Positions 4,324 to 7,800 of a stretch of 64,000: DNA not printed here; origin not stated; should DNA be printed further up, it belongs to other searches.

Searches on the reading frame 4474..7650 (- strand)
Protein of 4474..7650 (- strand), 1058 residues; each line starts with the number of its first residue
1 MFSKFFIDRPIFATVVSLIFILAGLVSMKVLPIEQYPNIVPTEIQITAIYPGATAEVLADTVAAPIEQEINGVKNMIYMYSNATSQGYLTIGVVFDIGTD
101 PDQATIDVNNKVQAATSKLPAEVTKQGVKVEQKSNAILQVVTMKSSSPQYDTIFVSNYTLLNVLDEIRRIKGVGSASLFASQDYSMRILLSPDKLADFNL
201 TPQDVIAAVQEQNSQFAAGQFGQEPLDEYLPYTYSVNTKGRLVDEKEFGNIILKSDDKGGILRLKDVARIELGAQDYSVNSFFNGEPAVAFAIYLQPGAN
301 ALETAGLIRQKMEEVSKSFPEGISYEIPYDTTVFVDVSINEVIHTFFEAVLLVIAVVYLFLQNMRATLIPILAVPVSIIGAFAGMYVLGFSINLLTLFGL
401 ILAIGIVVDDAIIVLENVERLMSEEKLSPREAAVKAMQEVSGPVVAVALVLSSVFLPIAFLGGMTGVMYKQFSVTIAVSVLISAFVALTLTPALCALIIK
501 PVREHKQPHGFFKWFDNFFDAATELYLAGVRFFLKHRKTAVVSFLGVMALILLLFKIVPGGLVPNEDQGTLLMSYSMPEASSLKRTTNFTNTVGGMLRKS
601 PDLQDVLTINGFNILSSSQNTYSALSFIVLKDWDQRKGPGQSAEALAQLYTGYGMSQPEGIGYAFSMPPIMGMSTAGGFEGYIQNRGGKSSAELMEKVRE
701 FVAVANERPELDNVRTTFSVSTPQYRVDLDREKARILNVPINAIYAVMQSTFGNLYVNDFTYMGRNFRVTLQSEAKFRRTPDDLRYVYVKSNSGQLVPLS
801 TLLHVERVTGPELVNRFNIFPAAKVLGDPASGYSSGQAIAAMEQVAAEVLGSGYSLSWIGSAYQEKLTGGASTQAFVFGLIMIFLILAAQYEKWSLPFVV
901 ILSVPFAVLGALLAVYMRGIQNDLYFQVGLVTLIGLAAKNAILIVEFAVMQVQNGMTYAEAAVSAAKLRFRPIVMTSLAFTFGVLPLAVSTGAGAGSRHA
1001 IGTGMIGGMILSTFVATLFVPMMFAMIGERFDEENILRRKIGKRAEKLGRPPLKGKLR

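Call 6: search_protein_families(library=pfam, proteins=[window:4474-7650:-], max_evalue=0.01)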
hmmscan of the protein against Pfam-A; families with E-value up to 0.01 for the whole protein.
window:4474-7650:- (1058 aa): 4 families
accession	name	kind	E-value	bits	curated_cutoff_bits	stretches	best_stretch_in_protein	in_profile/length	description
PF00873.25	ACR_tran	-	0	1099.6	28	1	2-1027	1-1020/1021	AcrB/AcrD/AcrF family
PF03176.21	MMPL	-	1e-13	51.4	20.5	2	344-498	147-302/333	MMPL family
PF02355.23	SecD_SecF_C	-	7.1e-07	29.3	20.5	2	855-1020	17-183/189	Protein export membrane protein SecD/SecF, C-terminal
PF02460.24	Patched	-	0.0074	16.5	23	1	360-495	28-154/156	Patched SSD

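Call 7: search_protein_families(library=ncbifam, proteins=[window:4474-7650:-], max_evalue=0.01)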
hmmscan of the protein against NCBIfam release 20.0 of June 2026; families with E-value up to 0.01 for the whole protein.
window:4474-7650:- (1058 aa): 19 families
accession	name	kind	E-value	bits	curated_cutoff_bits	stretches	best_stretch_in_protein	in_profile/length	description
NF000282.2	RND_permease_1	subfamily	0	1380.3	1250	1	3-1027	1-1027/1029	multidrug efflux RND transporter permease subunit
TIGR00915.1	2A0602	subfamily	0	1236.6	940.35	1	2-1035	1-1036/1050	efflux RND transporter permease subunit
NF007842.1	PRK10555.1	equivalog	2.8e-299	995.5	1854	1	3-1032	2-1031/1036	multidrug efflux RND transporter permease AcrD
NF007131.0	PRK09577.1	equivalog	1.6e-297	989.6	1768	1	3-1038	2-1033/1045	multidrug efflux RND transporter permease subunit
NF011706.2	PRK15127.1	equivalog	1.8e-288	959.8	2150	1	4-1034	3-1036/1049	multidrug efflux RND transporter permease subunit AcrB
NF000037.1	RND_perm_OqxB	exception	3.8e-267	889.1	2200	1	2-1025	3-1032/1050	multidrug efflux RND transporter permease subunit OqxB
NF033617.1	RND_permease_2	subfamily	6e-265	881.9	1250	1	3-1027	1-1007/1009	multidrug efflux RND transporter permease subunit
NF007133.0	PRK09579.1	equivalog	4.9e-196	653.4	1763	1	2-1030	3-1005/1017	multidrug efflux RND transporter permease subunit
NF007798.0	PRK10503.1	equivalog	6e-152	507.5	1584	1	3-1026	13-1021/1040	MdtB/MuxB family multidrug efflux RND transporter permease subunit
NF007905.0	PRK10614.1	equivalog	1.9e-143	479.4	1774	1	3-1027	4-1008/1025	multidrug efflux RND transporter permease subunit MdtC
TIGR00914.1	2A0601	subfamily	6.7e-103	345.3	701.45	1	16-1030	19-1038/1051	CusA/CzcA family heavy metal efflux RND transporter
TIGR00916.1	2A0604s01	subfamily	3.6e-10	39.8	148.6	2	351-488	97-231/231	SecD/SecF family protein translocase subunit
TIGR00921.1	2A067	subfamily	1.4e-08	33.3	351.9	1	349-498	201-346/733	hydrophobe/amphiphile efflux-3 (HAE3) family transporter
TIGR00833.1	actII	subfamily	2.1e-08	33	874.7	1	288-497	117-331/910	MMPL family RND transporter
NF009583.0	PRK13024.1-3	subfamily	1.4e-06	26.7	721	1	352-552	289-480/755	protein translocase subunit SecDF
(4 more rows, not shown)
